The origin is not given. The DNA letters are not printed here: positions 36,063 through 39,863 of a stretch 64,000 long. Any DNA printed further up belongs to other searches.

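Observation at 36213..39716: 1,167-aa helical protein ending in an insert-bearing PIN nuclease domain, in a GC-poor gene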

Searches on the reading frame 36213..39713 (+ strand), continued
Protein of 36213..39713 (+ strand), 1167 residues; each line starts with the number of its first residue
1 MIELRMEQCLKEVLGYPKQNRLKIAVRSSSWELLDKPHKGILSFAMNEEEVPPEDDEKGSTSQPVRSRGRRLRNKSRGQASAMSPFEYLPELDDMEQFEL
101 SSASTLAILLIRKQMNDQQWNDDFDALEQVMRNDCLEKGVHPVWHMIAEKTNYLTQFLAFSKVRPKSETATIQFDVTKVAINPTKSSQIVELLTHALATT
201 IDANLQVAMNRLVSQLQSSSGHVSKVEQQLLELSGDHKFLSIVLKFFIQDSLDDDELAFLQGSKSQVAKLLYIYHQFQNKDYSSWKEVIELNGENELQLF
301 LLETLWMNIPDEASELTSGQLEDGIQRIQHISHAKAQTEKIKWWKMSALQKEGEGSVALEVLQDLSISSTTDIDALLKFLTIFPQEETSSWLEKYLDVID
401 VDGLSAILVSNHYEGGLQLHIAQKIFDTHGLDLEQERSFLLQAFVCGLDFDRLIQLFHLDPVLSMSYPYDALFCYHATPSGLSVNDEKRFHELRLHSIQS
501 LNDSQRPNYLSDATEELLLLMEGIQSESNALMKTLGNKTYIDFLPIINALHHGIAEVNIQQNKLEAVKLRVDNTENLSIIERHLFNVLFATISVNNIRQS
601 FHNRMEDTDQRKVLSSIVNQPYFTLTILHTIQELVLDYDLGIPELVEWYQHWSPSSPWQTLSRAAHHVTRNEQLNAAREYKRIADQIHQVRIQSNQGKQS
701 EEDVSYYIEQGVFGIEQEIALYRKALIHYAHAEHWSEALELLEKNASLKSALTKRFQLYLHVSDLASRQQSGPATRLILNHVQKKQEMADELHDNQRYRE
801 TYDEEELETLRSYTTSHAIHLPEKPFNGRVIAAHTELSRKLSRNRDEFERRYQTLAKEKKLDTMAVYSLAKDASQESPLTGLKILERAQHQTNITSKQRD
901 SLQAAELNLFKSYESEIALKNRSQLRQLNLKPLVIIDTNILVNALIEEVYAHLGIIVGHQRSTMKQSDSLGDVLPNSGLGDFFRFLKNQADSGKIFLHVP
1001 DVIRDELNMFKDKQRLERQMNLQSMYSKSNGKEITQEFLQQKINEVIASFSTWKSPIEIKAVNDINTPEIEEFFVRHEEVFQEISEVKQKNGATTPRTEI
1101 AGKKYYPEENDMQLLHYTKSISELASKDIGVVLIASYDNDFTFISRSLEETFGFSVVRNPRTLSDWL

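Call 31: fold_search(model_id=the predicted structure, library=pdb)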
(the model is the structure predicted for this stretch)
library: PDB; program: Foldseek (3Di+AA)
matches with E <= 10: 571; with E <= 0.001: 0
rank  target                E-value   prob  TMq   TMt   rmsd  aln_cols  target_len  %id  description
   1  7unk_A                3.0e-03  0.93  0.13  0.14  40.6      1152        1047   13  Structure of Importin-4 bound to the H3-H4-ASF1 histone-histone chaperone complex (released 2022-09-21)
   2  7xn7_q                5.4e-03  0.85  0.12  0.14  34.7      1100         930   11  RNA polymerase II elongation complex containing Spt4/5, Elf1, Spt6, Spn1 and Paf1C (released 2022-09-07)
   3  7qdz_B                9.8e-03  0.82  0.14  0.14  35.2      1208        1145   11  80S-bound human SKI complex in the closed state (released 2022-02-09)
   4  9hvq_Q                1.0e-02  0.91  0.14  0.17  29.8      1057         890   11  Structure of the transcribing Pol II-DSIF-PAF-SPT6-RECQL5 complex (released 2025-07-16)
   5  8bbg_D                1.4e-02  0.87  0.15  0.14  34.9      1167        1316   11  Structure of the IFT-A complex; anterograde IFT-A train model (released 2022-12-21)
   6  9g8r_B                1.4e-02  0.90  0.15  0.16  35.3      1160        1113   12  human SKI7-SKI238 complex in the open state (released 2024-10-16)
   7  9l5s_I                1.4e-02  0.84  0.12  0.15  28.9       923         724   11  Cryo-EM structure of the thermophile spliceosome (state B*Q1) (released 2025-03-12)
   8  9rtt_Q                1.4e-02  0.72  0.11  0.13  34.1      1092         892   11  Activated Elongation Complex with IWS1 and ELOF1 (released 2025-09-03)
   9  4buj_F                1.5e-02  0.91  0.17  0.16  29.9      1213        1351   11  Crystal structure of the S. cerevisiae Ski2-3-8 complex (released 2013-08-28)
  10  6xte_A                1.5e-02  0.60  0.11  0.12  35.0      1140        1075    9  Human karyopherin RanBP5 (isoform-1) (released 2020-04-22)
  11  4hau_C                1.7e-02  0.44  0.11  0.12  39.3      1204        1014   10  Crystal structure of CRM1 inhibitor Ratjadone A in complex with CRM1-Ran-RanBP1 (released 2013-01-09)
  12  8q9t_E                2.0e-02  0.80  0.14  0.15  27.0      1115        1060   10  CryoEM structure of a S. Cerevisiae Ski238 complex bound to RNA (released 2023-11-29)
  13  6q6g_V                2.0e-02  0.91  0.11  0.18  23.6       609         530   14  Cryo-EM structure of the APC/C-Cdc20-Cdk2-cyclinA2-Cks2 complex, the D1 box class (released 2019-09-11)
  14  5yu6_C                2.2e-02  0.44  0.11  0.11  37.2      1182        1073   11  CRYSTAL STRUCTURE OF EXPORTIN-5:RANGTP COMPLEX (released 2018-08-29)
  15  9n6x_SP               2.6e-02  0.44  0.11  0.08  34.5      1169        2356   12  SSU processome maturation and disassembly, State B (released 2025-11-05)
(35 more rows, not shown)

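Call 37: search_protein_families(library=padloc, proteins=[window:36213-39713:+], max_evalue=1)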
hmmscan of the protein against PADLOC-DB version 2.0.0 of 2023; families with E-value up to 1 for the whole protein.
window:36213-39713:+ (1167 aa): 0 families

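Call 43: find_encoding_contigs(protein=P0037, flank=7000, max_places=2)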
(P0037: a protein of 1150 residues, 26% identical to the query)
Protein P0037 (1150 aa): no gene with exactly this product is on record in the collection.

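Call 44: find_encoding_contigs(protein=P0022, flank=7000, max_places=2)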
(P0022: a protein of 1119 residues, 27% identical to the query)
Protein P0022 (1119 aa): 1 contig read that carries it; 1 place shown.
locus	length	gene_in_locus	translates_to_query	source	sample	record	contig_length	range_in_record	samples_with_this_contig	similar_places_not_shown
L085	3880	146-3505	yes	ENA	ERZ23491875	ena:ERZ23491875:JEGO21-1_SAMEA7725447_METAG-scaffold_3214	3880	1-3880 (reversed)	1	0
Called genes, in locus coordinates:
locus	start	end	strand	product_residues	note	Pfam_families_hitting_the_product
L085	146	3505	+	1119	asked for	-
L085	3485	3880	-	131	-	?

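Call 55: list_cluster_members(proteins=[P0026, P0035, P0037, P0030, P0022, P0040, P0020, P0021, P0024])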
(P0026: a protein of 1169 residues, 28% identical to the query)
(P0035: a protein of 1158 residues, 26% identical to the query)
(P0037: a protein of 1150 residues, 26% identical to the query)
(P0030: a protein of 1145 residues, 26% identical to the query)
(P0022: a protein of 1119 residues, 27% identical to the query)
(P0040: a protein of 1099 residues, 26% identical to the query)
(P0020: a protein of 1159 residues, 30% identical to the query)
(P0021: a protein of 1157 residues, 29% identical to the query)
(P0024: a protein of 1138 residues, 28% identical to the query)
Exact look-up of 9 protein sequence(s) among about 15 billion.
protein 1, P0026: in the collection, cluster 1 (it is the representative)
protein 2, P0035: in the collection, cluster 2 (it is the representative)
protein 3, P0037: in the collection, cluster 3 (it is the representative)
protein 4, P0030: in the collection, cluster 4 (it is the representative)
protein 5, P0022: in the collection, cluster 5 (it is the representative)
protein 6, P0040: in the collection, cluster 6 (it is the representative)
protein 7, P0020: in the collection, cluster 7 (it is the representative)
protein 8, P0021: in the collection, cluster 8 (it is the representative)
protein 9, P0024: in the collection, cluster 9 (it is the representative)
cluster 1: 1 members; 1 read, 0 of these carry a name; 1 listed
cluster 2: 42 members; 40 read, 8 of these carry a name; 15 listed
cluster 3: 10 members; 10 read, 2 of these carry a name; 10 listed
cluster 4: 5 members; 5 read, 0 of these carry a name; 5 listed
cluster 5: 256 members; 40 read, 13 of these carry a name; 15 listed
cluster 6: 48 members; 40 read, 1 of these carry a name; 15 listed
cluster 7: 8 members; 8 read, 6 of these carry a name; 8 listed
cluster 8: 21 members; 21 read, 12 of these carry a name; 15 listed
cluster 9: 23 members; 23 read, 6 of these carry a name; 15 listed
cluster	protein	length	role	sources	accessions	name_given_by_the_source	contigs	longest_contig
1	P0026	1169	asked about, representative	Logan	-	-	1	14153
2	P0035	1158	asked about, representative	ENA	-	-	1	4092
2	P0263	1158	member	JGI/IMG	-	hypothetical protein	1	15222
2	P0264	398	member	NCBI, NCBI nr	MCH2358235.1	MAG: hypothetical protein MK235_01780, partial [Candidatus Poseidoniales archaeon] | hypothetical protein [Candidatus Poseidoniales archaeon]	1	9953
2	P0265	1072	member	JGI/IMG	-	hypothetical protein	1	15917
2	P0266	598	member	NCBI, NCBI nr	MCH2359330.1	MAG: hypothetical protein MK235_07460, partial [Candidatus Poseidoniales archaeon] | hypothetical protein [Candidatus Poseidoniales archaeon]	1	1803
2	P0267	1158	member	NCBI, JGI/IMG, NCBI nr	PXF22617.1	MAG: hypothetical protein CXX72_02785 [Methanobacteriota archaeon] | MAG: hypothetical protein CXX72_02785 [Euryarchaeota archaeon]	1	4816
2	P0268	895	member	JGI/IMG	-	hypothetical protein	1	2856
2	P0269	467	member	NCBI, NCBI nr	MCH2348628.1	MAG: hypothetical protein MK233_01710, partial [Candidatus Poseidoniales archaeon] | hypothetical protein [Candidatus Poseidoniales archaeon]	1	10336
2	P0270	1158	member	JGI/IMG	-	hypothetical protein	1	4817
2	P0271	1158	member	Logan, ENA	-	-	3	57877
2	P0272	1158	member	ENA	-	-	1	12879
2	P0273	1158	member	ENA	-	-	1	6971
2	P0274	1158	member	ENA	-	-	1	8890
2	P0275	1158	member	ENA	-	-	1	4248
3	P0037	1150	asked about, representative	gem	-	-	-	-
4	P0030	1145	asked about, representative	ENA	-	-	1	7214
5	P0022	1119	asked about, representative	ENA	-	-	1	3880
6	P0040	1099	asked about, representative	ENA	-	-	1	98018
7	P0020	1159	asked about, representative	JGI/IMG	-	hypothetical protein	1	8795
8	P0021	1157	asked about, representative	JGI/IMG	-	uncharacterized LabA/DUF88 family protein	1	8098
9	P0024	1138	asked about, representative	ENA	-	-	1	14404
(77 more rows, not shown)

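Call 60: search_protein_families(library=pfam, alignment_id=A4, max_evalue=1)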
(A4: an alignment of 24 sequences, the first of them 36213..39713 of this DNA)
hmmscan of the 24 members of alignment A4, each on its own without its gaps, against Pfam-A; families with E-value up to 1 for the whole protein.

A. member 1, window:36213-39713:+ (1167 aa): 0 families

B. families by the number of members that match (of 24 scanned): 19 families
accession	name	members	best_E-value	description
PF23713.2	WH_Egal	2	0.073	Egalitarian winged helix domain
PF13424.12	TPR_12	2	0.084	Tetratricopeptide repeat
PF13174.12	TPR_6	2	0.23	Tetratricopeptide repeat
PF00637.26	Clathrin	1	0.0077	Region in Clathrin and VPS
PF13470.12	PIN_3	1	0.01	PIN domain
PF25058.1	ARM_TT21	1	0.049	Tetratricopeptide repeat protein 21 ARM repeat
PF18351.6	Ago_N_1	1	0.07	Fungal Argonaute N-terminal domain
PF01850.27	PIN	1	0.078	PIN domain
PF01535.26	PPR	1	0.083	PPR repeat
PF14300.12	DMP19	1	0.16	DMP19-like protein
PF14561.12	TPR_20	1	0.18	Tetratricopeptide repeat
PF13428.12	TPR_14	1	0.21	Tetratricopeptide repeat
PF00306.32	ATP-synt_ab_C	1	0.21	ATP synthase alpha/beta chain, C terminal domain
PF13405.12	EF-hand_6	1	0.23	EF-hand domain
PF12249.13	AftA_C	1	0.24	Arabinofuranosyltransferase A C terminal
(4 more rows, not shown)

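Call 61: search_solved_structures(query=A4, max_evalue=1, show_alignments=2)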
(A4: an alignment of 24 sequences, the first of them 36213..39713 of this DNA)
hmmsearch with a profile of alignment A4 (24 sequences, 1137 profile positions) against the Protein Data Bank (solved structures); distinct sequences matched with E-value up to 1: 3.
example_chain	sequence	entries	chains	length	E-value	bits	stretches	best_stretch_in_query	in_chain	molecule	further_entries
1o3x_A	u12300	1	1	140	0.14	13.4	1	183-305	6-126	ADP-ribosylation factor binding protein GGA1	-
1naf_A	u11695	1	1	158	0.2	12.9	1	183-305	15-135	ADP-ribosylation factor binding protein GGA1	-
1oxz_A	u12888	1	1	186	0.3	12.3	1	183-305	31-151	ADP-ribosylation factor binding protein GGA1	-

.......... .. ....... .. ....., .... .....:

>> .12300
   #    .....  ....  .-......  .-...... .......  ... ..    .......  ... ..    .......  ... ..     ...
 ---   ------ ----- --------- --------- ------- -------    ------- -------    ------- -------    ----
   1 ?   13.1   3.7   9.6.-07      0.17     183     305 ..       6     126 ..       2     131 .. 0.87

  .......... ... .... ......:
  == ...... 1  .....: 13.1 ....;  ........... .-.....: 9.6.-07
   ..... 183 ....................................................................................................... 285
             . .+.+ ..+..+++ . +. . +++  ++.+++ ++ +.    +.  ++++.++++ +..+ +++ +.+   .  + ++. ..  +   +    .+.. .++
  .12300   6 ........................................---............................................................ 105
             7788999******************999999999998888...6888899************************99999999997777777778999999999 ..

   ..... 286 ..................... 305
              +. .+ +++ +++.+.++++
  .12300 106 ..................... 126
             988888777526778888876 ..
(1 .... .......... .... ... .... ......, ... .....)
